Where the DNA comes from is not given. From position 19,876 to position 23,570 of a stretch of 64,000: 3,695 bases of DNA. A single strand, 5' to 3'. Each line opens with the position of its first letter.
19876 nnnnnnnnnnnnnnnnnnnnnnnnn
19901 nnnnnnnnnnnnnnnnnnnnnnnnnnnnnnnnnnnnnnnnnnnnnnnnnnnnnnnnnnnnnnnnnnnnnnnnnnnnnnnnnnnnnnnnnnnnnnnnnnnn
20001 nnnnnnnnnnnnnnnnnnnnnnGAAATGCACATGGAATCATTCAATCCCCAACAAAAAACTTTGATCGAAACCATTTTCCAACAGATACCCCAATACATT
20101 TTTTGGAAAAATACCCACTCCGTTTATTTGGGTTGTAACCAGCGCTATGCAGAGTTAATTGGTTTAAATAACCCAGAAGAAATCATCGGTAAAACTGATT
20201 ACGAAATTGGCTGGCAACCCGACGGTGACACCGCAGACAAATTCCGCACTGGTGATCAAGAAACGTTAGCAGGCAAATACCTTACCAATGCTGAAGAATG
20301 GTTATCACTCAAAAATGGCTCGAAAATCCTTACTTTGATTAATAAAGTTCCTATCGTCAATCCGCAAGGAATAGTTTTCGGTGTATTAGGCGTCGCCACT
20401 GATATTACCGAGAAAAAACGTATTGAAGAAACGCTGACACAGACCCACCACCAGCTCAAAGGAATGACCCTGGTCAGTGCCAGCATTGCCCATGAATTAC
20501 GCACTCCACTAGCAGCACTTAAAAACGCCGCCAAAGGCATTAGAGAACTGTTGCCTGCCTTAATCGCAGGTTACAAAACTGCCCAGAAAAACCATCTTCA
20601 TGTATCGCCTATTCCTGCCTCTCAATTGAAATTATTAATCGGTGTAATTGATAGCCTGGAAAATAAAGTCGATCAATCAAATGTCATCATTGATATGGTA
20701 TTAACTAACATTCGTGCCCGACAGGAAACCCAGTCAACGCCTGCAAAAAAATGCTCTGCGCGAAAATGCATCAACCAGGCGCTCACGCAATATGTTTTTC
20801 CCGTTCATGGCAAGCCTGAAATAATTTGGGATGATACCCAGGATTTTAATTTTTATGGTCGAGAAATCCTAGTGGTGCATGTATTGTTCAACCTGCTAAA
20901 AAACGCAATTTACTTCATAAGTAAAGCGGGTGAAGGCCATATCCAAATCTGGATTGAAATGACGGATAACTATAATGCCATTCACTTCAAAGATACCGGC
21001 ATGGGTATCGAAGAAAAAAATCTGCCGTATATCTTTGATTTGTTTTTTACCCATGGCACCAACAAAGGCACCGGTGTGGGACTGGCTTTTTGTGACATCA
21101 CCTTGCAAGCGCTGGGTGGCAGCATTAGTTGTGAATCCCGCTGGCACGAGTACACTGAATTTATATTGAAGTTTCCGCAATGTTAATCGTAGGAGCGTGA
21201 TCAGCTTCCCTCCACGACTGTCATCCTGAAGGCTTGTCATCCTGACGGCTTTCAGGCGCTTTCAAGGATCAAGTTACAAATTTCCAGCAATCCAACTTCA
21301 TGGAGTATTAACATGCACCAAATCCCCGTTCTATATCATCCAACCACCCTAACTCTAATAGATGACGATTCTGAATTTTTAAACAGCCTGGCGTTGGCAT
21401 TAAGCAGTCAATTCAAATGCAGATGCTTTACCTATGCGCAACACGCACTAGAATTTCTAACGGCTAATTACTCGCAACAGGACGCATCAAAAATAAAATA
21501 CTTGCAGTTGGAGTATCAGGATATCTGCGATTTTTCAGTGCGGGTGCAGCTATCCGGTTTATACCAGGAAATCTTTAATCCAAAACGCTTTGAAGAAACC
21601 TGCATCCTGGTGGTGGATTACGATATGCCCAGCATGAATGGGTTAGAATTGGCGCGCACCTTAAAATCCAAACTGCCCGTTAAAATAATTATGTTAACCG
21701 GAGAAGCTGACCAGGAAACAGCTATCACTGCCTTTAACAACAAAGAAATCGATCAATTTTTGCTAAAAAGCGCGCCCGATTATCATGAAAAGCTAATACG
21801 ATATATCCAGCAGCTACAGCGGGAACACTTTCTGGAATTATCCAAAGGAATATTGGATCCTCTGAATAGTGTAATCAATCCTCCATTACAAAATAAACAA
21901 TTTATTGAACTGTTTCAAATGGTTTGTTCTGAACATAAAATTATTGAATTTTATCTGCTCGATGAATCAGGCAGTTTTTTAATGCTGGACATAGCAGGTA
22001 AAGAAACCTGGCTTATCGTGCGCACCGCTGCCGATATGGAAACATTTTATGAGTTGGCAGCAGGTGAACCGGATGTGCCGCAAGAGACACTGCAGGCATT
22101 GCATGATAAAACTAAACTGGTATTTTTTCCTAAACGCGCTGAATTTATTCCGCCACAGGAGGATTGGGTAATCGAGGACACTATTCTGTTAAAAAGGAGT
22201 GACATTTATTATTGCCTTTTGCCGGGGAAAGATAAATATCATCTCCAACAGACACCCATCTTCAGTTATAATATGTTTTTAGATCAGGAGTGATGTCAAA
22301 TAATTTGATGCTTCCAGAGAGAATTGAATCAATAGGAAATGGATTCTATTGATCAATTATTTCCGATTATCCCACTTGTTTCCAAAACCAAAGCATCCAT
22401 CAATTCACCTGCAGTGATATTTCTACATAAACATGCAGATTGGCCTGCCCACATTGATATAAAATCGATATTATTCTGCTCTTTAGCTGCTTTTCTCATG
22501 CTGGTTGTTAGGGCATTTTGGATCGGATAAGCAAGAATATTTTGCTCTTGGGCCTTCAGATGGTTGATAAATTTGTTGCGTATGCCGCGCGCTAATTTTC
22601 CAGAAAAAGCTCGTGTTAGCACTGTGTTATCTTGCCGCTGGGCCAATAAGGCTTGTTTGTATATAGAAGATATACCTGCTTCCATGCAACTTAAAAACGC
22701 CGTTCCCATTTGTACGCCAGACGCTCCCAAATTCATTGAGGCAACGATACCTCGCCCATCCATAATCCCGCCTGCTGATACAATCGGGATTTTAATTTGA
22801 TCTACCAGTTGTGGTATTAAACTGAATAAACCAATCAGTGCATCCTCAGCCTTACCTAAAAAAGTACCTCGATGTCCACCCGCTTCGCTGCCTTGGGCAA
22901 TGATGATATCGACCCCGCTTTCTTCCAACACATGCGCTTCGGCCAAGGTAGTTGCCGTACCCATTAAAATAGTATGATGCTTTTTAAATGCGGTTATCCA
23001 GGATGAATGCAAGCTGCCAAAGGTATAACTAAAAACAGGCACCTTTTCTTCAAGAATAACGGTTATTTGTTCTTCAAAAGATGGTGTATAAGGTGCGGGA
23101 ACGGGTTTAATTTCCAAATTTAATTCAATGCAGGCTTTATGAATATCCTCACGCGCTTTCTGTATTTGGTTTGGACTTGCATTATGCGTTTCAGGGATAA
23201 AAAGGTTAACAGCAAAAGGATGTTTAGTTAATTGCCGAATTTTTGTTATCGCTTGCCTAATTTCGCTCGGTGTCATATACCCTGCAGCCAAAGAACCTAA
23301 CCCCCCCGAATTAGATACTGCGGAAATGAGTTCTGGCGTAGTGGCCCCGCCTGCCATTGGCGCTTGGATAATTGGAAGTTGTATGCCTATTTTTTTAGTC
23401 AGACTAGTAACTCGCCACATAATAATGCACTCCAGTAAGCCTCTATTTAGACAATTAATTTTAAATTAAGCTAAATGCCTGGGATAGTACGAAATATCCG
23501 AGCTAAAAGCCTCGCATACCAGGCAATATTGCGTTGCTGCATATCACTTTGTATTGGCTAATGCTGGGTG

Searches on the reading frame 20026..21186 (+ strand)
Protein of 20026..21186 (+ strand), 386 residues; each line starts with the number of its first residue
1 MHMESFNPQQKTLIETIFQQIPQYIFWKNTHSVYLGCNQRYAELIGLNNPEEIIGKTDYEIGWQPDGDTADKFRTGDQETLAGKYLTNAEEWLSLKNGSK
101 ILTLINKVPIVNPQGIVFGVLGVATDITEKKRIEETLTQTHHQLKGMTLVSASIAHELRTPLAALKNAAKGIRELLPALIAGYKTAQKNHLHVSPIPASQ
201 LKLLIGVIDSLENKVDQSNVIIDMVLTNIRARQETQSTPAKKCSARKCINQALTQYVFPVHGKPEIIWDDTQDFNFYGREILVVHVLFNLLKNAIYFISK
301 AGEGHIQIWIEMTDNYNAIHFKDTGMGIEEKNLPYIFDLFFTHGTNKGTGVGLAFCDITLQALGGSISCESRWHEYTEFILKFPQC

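Call 110: search_protein_families(library=pfam, proteins=[window:20026-21186:+], max_evalue=0.0001)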
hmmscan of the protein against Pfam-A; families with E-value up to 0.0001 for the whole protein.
window:20026-21186:+ (386 aa): 5 families
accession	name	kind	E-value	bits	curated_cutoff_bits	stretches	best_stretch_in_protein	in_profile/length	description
PF02518.31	HATPase_c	-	1.9e-18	67.4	26.4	1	280-384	3-108/111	Histidine kinase-, DNA gyrase B-, and HSP90-like ATPase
PF08448.16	PAS_4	-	4e-14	53.2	23.1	1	18-132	1-110/110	PAS fold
PF13426.13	PAS_9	-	7.3e-06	26.7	27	1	28-129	7-103/103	PAS domain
PF00512.31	HisKA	-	1.5e-05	25.3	26.9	1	150-175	5-30/66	His Kinase A (phospho-acceptor) domain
PF00989.32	PAS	-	6.8e-05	23.3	22.6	0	14-127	3-113/113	PAS fold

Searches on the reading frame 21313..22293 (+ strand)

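Call 110: search_protein_families(library=pfam, proteins=[window:21313-22293:+], max_evalue=0.0001)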
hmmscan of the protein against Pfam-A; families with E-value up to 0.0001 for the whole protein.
window:21313-22293:+ (326 aa): 1 family
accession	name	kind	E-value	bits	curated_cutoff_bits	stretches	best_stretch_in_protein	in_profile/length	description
PF00072.30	Response_reg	-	1.5e-10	41.7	30.2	1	97-154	44-101/111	Response regulator receiver domain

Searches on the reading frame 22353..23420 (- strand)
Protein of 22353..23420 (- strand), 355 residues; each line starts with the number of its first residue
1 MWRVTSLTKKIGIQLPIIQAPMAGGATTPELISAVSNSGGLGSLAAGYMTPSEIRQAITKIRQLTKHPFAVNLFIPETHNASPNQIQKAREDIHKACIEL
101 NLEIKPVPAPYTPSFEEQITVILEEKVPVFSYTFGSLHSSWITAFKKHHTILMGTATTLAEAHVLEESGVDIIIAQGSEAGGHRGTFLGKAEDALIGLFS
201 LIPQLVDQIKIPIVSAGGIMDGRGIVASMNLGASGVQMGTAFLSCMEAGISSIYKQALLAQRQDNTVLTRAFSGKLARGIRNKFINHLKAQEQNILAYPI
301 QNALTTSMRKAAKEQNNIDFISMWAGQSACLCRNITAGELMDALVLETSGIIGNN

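Call 110: search_protein_families(library=pfam, proteins=[window:22353-23420:-], max_evalue=0.0001)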
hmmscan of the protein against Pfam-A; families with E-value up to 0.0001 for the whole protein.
window:22353-23420:- (355 aa): 2 families
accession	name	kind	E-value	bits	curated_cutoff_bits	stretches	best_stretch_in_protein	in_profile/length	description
PF03060.21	NMO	-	4.7e-94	315.9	28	1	7-346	4-330/331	Nitronate monooxygenase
PF00478.31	IMPDH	-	9.9e-09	35.1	25.6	1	5-255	25-252/345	IMP dehydrogenase / GMP reductase domain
